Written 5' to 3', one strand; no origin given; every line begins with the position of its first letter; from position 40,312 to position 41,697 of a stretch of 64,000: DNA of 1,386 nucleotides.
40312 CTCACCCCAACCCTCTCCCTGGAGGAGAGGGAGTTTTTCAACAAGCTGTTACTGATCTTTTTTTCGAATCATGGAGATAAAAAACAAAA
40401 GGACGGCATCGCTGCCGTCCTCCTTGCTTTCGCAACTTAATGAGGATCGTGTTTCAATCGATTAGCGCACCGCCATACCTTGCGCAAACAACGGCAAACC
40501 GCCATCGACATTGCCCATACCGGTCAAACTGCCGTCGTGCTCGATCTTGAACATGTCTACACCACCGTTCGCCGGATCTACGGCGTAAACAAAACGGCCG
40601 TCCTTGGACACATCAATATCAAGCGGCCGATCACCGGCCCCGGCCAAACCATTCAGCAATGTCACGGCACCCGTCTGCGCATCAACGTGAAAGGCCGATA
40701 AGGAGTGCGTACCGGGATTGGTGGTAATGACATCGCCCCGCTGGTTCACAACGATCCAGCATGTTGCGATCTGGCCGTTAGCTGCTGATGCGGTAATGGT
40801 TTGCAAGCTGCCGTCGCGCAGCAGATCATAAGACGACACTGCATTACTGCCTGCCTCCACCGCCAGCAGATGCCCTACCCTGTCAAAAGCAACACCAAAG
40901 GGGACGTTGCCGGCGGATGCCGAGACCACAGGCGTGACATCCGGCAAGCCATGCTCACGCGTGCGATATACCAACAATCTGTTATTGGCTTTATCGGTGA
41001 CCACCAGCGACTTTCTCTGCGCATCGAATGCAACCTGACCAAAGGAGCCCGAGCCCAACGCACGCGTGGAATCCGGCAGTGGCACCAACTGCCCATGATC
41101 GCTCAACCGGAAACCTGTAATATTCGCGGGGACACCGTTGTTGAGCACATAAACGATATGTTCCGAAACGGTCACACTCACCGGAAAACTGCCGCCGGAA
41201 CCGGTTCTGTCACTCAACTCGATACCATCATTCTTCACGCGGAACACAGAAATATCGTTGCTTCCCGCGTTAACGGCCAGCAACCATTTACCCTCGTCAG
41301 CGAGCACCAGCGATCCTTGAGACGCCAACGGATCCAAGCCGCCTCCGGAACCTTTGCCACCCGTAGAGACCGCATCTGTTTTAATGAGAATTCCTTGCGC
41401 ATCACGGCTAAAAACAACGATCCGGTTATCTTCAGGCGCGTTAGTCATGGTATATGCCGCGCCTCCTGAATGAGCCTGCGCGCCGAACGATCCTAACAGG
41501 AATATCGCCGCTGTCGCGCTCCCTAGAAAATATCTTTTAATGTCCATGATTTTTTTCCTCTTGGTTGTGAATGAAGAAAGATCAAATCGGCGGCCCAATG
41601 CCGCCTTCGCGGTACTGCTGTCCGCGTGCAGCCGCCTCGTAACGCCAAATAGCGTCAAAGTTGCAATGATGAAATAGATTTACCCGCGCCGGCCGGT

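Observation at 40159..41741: Near-identical ~45-bp ECF-type promoter motif duplicated upstream of the buf-like operon and of the beta-propeller lactonase gene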

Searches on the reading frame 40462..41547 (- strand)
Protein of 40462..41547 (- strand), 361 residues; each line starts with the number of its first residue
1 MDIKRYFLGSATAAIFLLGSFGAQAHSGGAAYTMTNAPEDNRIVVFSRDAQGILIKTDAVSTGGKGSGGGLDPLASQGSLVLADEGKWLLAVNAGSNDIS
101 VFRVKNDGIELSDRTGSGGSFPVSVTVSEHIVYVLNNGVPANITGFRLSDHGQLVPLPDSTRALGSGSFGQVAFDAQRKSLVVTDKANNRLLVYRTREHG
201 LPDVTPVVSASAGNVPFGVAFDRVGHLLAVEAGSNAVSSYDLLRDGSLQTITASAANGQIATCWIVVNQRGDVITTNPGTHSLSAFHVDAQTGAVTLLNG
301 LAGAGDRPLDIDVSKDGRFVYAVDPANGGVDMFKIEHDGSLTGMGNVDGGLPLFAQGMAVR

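Call 8: search_protein_families(library=pfam, proteins=[window:40462-41547:-], max_evalue=0.01)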
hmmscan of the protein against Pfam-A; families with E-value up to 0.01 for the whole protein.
window:40462-41547:- (361 aa): 2 families
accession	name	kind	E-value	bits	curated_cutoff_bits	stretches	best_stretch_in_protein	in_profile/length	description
PF10282.15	Lactonase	-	1.2e-17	64.6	21.7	2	233-343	11-123/344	Lactonase, 7-bladed beta-propeller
PF01436.27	NHL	-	0.007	16.8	20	0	172-194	7-28/28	NHL repeat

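Call 9: search_protein_families(library=ncbifam, proteins=[window:40462-41547:-], max_evalue=0.01)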
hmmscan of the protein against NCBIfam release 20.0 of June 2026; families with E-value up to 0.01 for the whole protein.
window:40462-41547:- (361 aa): 2 families
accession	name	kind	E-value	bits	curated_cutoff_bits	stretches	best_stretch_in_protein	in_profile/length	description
NF050136.1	PGL_lacton_Staph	exception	4e-07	29.4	500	0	80-135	245-302/341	6-phosphogluconolactonase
NF008258.1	PRK11028.1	equivalog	1.3e-06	27.7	370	1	95-340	11-263/330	6-phosphogluconolactonase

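Call 49: find_homologous_proteins(query=window:40462-41547:-, max_evalue=1e-10)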
Query window:40462-41547:- (361 aa): 2999 proteins with E <= 1e-10 among 8000 candidates; the best 120 are listed.
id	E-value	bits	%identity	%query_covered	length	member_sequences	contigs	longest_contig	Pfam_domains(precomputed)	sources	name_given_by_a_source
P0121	2.4e-231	785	100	100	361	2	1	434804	PF10282.16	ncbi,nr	ncbi:MAG: beta-propeller fold lactonase family protein [Gammaproteobacteria bacterium]|nr:beta-prope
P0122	5.2e-195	666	83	100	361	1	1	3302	PF10282.16,PF01436.28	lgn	-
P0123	6.9e-189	646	82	100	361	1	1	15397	PF10282.16,PF01436.28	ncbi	-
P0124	8.0e-187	639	80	100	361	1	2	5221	PF10282.16,PF01436.28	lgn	-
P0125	2.8e-181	621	77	100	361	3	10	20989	PF10282.16,PF01436.28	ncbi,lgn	-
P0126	9.9e-179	612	79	99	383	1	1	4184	PF10282.16,PF01436.28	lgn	-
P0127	2.6e-173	594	84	91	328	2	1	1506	PF10282.16,PF01436.28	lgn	-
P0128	8.8e-164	563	73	100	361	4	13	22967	PF10282.16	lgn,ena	-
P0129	1.9e-163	562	73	100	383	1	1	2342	PF10282.16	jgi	-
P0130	2.2e-162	558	74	100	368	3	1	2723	PF10282.16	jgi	-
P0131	8.6e-161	553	73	100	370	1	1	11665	PF10282.16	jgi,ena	-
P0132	4.3e-160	551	71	100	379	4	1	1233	PF10282.16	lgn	-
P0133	5.5e-160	551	70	100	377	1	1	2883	PF10282.16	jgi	-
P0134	2.4e-159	548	72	100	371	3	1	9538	PF10282.16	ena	-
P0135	5.5e-157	541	71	100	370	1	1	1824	PF10282.16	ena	-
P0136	5.5e-157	541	70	100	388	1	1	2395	PF10282.16,PF01436.28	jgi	-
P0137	2.5e-155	535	71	100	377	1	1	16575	PF10282.16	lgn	-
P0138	2.9e-155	535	68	100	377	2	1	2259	PF10282.16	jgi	-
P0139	3.2e-154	532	68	100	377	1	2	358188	PF10282.16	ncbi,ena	-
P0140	1.0e-153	530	67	100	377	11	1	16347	PF10282.16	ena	-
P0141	3.3e-153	528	67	100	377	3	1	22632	PF10282.16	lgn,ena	-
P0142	7.4e-153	527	68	100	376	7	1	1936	PF10282.16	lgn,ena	-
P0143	1.8e-152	526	68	100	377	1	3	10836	PF10282.16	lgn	-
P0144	5.4e-152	524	68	100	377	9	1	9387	PF10282.16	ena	-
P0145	7.0e-152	524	67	100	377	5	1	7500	PF10282.16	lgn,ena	-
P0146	1.8e-151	523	68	100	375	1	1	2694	PF10282.16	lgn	-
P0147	1.6e-150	519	68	99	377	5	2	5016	PF10282.16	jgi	jgi:6-phosphogluconolactonase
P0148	2.0e-149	516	67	100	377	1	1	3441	PF10282.16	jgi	-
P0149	1.5e-148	513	67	100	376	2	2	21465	PF10282.16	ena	-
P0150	2.5e-148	512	67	100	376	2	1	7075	PF10282.16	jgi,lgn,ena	-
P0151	2.9e-147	509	67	100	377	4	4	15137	PF10282.16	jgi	jgi:6-phosphogluconolactonase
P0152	4.0e-147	508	66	100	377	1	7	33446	PF10282.16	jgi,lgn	-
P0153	5.7e-147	508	66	100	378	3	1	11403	PF10282.16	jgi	jgi:6-phosphogluconolactonase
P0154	5.9e-147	508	67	100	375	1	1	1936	PF10282.16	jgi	jgi:6-phosphogluconolactonase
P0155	5.5e-146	505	65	100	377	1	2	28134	PF10282.16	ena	-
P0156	1.1e-145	504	67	100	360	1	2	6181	PF10282.16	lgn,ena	-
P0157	6.9e-144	498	67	100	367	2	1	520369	PF10282.16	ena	-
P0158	2.0e-143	496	65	100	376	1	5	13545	PF10282.16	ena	-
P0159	2.7e-143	496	64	100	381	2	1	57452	PF10282.16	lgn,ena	-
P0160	4.2e-143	495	68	91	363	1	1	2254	PF10282.16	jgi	jgi:6-phosphogluconolactonase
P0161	9.2e-143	494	65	98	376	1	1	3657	PF10282.16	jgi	jgi:6-phosphogluconolactonase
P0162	2.0e-141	490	64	100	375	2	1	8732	PF10282.16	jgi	-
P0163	2.3e-141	489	65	100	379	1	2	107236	PF10282.16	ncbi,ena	-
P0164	7.3e-141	488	64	100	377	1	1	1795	PF10282.16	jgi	jgi:6-phosphogluconolactonase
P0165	9.4e-141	487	65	98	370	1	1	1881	PF10282.16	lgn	-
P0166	2.9e-140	486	63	100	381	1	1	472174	PF10282.16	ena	-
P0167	7.5e-140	484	63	100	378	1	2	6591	PF10282.16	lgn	-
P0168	1.6e-139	483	64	98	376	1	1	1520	PF10282.16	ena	-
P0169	2.6e-139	483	64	100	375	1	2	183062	PF10282.16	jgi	jgi:6-phosphogluconolactonase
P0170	9.9e-139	481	61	100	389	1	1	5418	PF10282.16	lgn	-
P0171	1.2e-137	477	63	100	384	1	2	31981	PF10282.16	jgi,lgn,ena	-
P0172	3.8e-137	475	62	100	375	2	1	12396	PF10282.16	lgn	-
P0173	8.5e-136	471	63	99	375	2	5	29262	PF10282.16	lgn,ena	-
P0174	4.0e-135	469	63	100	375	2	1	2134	PF10282.16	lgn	-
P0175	1.1e-134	467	63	94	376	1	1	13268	PF10282.16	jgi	jgi:6-phosphogluconolactonase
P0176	1.6e-134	467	63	99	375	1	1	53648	PF10282.16,PF24684.2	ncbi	-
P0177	1.3e-132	461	61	99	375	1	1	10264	PF10282.16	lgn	-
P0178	3.9e-132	459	63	99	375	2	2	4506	PF10282.16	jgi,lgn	-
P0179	1.1e-128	448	63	100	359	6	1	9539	PF10282.16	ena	-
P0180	2.1e-125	437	75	76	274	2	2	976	PF10282.16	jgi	-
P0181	2.1e-125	437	59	93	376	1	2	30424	PF10282.16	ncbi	-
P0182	1.6e-124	434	60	91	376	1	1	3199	PF10282.16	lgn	-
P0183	1.0e-123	431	60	92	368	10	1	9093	PF10282.16,PF08450.19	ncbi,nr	ncbi:MAG TPA: beta-propeller fold lactonase family protein [Nitrospiria bacterium]|nr:beta-propeller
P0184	8.7e-123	428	59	92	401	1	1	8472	PF10282.16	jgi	-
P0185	9.2e-122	425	55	99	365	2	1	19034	PF10282.16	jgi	-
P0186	2.6e-121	423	55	99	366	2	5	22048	PF10282.16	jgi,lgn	jgi:6-phosphogluconolactonase (cycloisomerase 2 family)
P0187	5.7e-121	422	59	97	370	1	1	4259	PF10282.16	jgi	jgi:6-phosphogluconolactonase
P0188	7.0e-121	422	55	99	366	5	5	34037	PF10282.16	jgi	jgi:6-phosphogluconolactonase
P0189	7.6e-121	422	55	99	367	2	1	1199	PF10282.16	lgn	-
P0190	1.0e-120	421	55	99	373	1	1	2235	PF10282.16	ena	-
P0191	1.5e-120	421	55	99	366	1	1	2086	PF10282.16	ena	-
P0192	2.5e-120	420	59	92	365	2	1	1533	PF10282.16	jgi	jgi:6-phosphogluconolactonase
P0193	2.6e-120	420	58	92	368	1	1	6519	PF10282.16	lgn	-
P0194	4.2e-120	419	60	92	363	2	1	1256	PF10282.16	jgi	-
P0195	1.2e-119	418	57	98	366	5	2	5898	PF10282.16,PF08450.19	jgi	jgi:6-phosphogluconolactonase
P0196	2.7e-119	417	55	97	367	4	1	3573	PF10282.16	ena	-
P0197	3.5e-119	416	56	100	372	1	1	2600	PF10282.16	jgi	jgi:6-phosphogluconolactonase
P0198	4.9e-119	416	58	93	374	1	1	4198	PF10282.16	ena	-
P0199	8.7e-119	415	59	92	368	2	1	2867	PF10282.16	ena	-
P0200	9.5e-119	415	55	99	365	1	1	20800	PF10282.16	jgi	jgi:6-phosphogluconolactonase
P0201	1.2e-118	415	55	99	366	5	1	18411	PF10282.16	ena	-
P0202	1.3e-118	415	60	92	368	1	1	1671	PF10282.16,PF08450.19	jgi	jgi:6-phosphogluconolactonase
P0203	1.5e-118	414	61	92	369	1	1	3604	PF10282.16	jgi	jgi:6-phosphogluconolactonase (cycloisomerase 2 family)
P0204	3.4e-118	413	60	92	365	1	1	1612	PF10282.16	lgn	-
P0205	3.7e-118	413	54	99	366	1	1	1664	PF10282.16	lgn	-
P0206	3.8e-118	413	59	92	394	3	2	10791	PF10282.16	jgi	jgi:6-phosphogluconolactonase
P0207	5.1e-118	413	55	99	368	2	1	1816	PF10282.16,PF08450.19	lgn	-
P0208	5.5e-118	412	55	98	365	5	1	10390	PF10282.16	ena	-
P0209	5.7e-118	412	57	92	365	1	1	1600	PF10282.16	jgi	-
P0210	5.9e-118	412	59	92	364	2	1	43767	PF10282.16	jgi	-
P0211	6.3e-118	412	56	97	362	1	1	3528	PF10282.16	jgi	jgi:6-phosphogluconolactonase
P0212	6.6e-118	412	55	99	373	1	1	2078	PF10282.16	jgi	jgi:6-phosphogluconolactonase (cycloisomerase 2 family)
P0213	9.6e-118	412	57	98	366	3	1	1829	PF10282.16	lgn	-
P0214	1.1e-117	412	58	92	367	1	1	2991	PF10282.16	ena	-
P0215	2.0e-117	411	58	91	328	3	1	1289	PF10282.16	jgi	jgi:6-phosphogluconolactonase (cycloisomerase 2 family)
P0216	2.1e-117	411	56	99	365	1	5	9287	PF10282.16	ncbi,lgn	-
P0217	2.2e-117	410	55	99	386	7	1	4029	PF10282.16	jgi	jgi:6-phosphogluconolactonase (cycloisomerase 2 family)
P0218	2.4e-117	410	58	92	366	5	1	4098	PF10282.16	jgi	jgi:6-phosphogluconolactonase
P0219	2.6e-117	410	55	95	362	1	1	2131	PF10282.16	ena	-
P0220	2.8e-117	410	55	98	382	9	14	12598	PF10282.16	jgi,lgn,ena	-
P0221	3.6e-117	410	55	99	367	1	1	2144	PF10282.16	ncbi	-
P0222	5.4e-117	409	59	92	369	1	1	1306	PF10282.16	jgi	-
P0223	1.1e-116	408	53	99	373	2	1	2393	PF10282.16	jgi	jgi:6-phosphogluconolactonase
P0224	1.3e-116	408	57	99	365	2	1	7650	PF10282.16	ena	-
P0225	1.7e-116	408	54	99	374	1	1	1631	PF10282.16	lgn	-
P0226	1.8e-116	407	60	92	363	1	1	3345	PF10282.16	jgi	jgi:6-phosphogluconolactonase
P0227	7.6e-116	405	54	99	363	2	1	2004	PF10282.16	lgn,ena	-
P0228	1.1e-115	405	57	92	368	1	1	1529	PF10282.16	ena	-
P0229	1.6e-115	404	58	92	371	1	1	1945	PF10282.16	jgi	jgi:6-phosphogluconolactonase (cycloisomerase 2 family)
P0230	1.9e-115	404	58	93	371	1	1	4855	PF10282.16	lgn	-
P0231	2.4e-115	404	57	92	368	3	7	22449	PF10282.16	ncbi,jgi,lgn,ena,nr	ncbi:MAG TPA: beta-propeller fold lactonase family protein [Nitrospiria bacterium]|jgi:6-phosphogluc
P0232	2.5e-115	404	57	92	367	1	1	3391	PF10282.16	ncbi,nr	ncbi:MAG TPA: beta-propeller fold lactonase family protein [Nitrospiria bacterium]|nr:beta-propeller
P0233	2.9e-115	404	57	92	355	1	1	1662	PF27112.1,PF10282.16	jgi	-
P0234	4.8e-115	403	54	99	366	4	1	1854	PF10282.16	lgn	-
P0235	5.6e-115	403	57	93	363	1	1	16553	PF10282.16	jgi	jgi:6-phosphogluconolactonase (cycloisomerase 2 family)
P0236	5.9e-115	402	58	92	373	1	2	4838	PF10282.16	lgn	-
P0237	7.1e-115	402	54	99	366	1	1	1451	PF10282.16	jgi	-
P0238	1.3e-114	401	54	99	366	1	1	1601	PF10282.16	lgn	-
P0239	1.5e-114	401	56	92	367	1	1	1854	PF10282.16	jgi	-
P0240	1.8e-114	401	54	99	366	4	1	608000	PF10282.16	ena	-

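Call 50: search_solved_structures(query=window:40462-41547:-, max_evalue=0.01)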
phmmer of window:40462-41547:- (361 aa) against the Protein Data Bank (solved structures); distinct sequences matched with E-value up to 0.01: 13.
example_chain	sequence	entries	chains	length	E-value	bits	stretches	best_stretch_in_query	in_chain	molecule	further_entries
7qrx_A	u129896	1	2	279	2.6e-07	33.7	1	172-340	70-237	E3 ubiquitin-protein ligase TRIM71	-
3hfq_A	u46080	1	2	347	4.1e-06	29.7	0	180-327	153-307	uncharacterized protein lp_2219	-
6nau_A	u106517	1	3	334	6.4e-06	29.1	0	234-339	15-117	6-phosphogluconolactonase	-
8j72_A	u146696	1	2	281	8.7e-06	28.6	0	216-326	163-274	E3 ubiquitin-protein ligase TRIM71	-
4qrj_A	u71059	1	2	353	1.6e-05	27.7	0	277-343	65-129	putative 6-phosphogluconolactonase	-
9jur_A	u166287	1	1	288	2e-05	27.5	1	172-340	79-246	E3 ubiquitin-protein ligase TRIM71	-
3scy_A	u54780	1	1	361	0.00031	23.5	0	303-346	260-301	Hypothetical bacterial 6-phosphogluconolactonase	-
3fgb_A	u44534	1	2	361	0.00035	23.3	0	283-343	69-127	uncharacterized protein Q89ZH8_BACTN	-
7qrw_A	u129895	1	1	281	0.00084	22.1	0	214-291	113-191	Isoform 4 of Tripartite motif-containing protein 3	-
7b96_A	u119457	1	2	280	0.0018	21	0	216-354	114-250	Isoform 2 of Tripartite motif-containing protein 2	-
7qrv_A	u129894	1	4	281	0.002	20.9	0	215-333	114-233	Tripartite motif-containing protein 2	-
1ri6_A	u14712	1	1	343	0.0022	20.7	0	309-342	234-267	putative isomerase ybhE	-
7b2r_A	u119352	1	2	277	0.0031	20.2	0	216-354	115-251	Tripartite motif-containing protein 2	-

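Call 51: find_encoding_contigs(protein=P0128, flank=5000, max_places=3)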
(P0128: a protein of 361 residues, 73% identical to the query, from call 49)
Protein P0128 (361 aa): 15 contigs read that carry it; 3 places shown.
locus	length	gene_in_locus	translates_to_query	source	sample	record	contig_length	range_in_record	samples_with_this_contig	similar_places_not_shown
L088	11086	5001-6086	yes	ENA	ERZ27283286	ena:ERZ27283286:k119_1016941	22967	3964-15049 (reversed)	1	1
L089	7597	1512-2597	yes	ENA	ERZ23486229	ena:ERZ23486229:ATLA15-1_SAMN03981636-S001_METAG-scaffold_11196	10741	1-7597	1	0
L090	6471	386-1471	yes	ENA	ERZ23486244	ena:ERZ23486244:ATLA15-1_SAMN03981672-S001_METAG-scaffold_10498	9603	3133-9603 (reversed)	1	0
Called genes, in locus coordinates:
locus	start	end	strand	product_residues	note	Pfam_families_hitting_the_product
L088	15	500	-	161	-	PF17775:YchJ_M-like, PF02810:SEC-C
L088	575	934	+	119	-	PF16691:DUF5062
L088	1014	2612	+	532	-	PF13432:TPR_16, PF23914:TPR_CcmH_CycH, PF14559:TPR_19, PF13371:TPR_9, PF13414:TPR_11, PF14559:TPR_19, PF07719:TPR_2, PF13432:TPR_16, +28 more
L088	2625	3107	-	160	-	PF08982:AtaL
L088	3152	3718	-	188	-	PF01949:Endo_dU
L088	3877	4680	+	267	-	PF07386:DUF1499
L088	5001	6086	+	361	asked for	PF10282:Lactonase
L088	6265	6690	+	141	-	PF13473:Cupredoxin_1 (weak)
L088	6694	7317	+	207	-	PF03888:MucB_RseB (weak)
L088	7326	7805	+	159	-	-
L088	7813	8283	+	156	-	-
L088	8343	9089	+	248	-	PF00970:FAD_binding_6 (weak), PF00175:NAD_binding_1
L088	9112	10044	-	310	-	PF00485:PRK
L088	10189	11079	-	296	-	PF08379:Bact_transglu_N, PF01841:Transglut_core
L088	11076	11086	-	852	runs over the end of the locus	PF04174:CP_ATPgrasp_1, PF14403:CP_ATPgrasp_2, PF04168:Alpha-E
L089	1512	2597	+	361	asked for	PF10282:Lactonase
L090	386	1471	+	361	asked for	PF10282:Lactonase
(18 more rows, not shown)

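Call 52: find_encoding_contigs(protein=P0139, flank=5000, max_places=2)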
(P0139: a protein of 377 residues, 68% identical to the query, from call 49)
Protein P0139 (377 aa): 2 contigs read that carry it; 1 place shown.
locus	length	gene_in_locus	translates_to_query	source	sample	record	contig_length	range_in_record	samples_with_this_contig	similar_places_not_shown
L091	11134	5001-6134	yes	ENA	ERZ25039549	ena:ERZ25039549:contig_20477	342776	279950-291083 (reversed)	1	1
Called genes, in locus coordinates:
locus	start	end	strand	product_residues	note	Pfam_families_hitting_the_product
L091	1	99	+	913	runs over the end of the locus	PF10282:Lactonase (faint)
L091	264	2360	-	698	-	PF13424:TPR_12, PF13432:TPR_16, PF00515:TPR_1, PF07719:TPR_2, PF13414:TPR_11, PF13424:TPR_12, PF13414:TPR_11, PF13432:TPR_16, +37 more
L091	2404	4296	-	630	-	PF13432:TPR_16, PF14559:TPR_19, PF00515:TPR_1, PF07719:TPR_2, PF13424:TPR_12, PF13414:TPR_11, PF13414:TPR_11, PF13414:TPR_11, +26 more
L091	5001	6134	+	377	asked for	PF10282:Lactonase (weak)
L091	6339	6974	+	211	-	PF01292:Ni_hydr_CYTB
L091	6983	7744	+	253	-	PF00174:Oxidored_molyb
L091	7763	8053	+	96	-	-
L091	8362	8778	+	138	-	-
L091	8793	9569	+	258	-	PF13557:Phenol_MetA_deg (weak)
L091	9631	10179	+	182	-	-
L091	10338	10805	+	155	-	-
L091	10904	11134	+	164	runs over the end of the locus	PF00254:FKBP_C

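Call 53: find_encoding_contigs(protein=P0166, flank=5000, max_places=2)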
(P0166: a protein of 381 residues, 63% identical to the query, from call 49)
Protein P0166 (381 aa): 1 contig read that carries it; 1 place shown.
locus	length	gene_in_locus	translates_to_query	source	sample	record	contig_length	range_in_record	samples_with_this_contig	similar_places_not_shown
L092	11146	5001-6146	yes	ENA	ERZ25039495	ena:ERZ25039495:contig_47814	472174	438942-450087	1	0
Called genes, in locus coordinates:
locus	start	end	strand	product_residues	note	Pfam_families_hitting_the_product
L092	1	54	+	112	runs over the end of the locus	-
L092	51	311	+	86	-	-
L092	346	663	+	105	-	-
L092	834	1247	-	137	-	PF06983:3-dmu-9_3-mt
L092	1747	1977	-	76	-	-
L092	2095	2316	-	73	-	PF12973:Cupin_7 (weak)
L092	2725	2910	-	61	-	-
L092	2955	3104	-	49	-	-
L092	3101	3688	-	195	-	PF03150:CCP_MauG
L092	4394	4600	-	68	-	-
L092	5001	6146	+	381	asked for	PF10282:Lactonase (weak)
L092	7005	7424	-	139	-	-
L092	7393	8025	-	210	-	PF17957:Big_7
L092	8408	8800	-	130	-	PF17957:Big_7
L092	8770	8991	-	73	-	-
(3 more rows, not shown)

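Call 54: find_encoding_contigs(protein=P0188, flank=5000, max_places=3)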
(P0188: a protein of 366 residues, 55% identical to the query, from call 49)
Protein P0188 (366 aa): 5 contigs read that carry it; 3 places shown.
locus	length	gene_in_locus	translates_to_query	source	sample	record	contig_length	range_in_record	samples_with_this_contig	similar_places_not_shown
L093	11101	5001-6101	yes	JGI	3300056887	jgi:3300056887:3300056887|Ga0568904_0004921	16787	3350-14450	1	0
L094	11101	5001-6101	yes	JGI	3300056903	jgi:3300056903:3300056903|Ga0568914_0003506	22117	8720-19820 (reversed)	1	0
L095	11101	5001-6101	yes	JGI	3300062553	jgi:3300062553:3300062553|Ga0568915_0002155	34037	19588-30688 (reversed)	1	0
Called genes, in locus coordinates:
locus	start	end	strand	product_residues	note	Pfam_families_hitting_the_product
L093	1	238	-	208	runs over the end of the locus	-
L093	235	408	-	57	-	-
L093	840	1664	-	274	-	PF11249:DUF3047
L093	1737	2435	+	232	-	PF00072:Response_reg, PF00486:Trans_reg_C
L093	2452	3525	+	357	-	PF00672:HAMP, PF00512:HisKA, PF02518:HATPase_c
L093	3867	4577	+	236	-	PF00072:Response_reg, PF00486:Trans_reg_C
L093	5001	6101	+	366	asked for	PF10282:Lactonase (faint)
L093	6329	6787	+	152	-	-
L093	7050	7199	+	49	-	-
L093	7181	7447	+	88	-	-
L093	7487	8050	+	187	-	PF01625:PMSR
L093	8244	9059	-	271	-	PF27246:MJ1433_N, PF27232:MJ1433_C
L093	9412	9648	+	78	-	-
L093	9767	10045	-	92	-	PF00708:Acylphosphatase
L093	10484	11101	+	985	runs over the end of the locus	?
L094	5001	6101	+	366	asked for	PF10282:Lactonase (faint)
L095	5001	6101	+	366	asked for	PF10282:Lactonase (faint)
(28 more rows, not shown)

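Call 65: search_protein_families(library=pfam, proteins=[L088:6265-6690:+, L088:6694-7317:+, L088:7326-7805:+, L088:7813-8283:+, L091:6339-6974:+, L091:6983-7744:+, L093:6329-6787:+], max_evalue=0.01)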
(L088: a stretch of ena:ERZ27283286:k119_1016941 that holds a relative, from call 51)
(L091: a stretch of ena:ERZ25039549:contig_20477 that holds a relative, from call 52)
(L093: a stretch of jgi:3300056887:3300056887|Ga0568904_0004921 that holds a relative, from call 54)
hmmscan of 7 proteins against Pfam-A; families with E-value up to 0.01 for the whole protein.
L088:6265-6690:+ (141 aa): 1 family
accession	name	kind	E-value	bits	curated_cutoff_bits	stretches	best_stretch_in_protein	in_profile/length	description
PF13473.12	Cupredoxin_1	-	4.4e-06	27.1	27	1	25-119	16-93/104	Cupredoxin-like domain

L088:6694-7317:+ (207 aa): 1 family
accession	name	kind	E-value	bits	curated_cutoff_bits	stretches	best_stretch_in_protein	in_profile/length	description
PF03888.20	MucB_RseB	-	1.1e-06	28.8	22.3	1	115-200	88-169/178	MucB/RseB N-terminal domain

L088:7326-7805:+ (159 aa): 2 families
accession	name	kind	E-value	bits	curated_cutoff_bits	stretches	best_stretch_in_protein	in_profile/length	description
PF10604.15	Polyketide_cyc2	-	4.1e-05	24.3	27.4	1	6-147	4-139/142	Polyketide cyclase / dehydrase and lipid transport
PF03364.25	Polyketide_cyc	-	0.00056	20.6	23.4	1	12-113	1-100/126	Polyketide cyclase / dehydrase and lipid transport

L088:7813-8283:+ (156 aa): 0 families

L091:6339-6974:+ (211 aa): 3 families
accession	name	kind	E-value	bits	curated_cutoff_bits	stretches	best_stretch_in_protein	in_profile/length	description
PF01292.26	Ni_hydr_CYTB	-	5.7e-24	85.3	30.1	1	17-205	1-179/179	Prokaryotic cytochrome b561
PF14358.11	DUF4405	-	0.00025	21.9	26.7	1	135-191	4-64/66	Domain of unknown function (DUF4405)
PF09788.14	Tmemb_55A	-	0.00091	18.9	30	1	87-189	148-247/248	Transmembrane protein 55A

L091:6983-7744:+ (253 aa): 1 family
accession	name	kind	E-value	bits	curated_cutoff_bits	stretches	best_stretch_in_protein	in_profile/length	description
PF00174.25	Oxidored_molyb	-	1.9e-26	93.1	24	1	99-242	4-169/169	Oxidoreductase molybdopterin binding domain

L093:6329-6787:+ (152 aa): 0 families
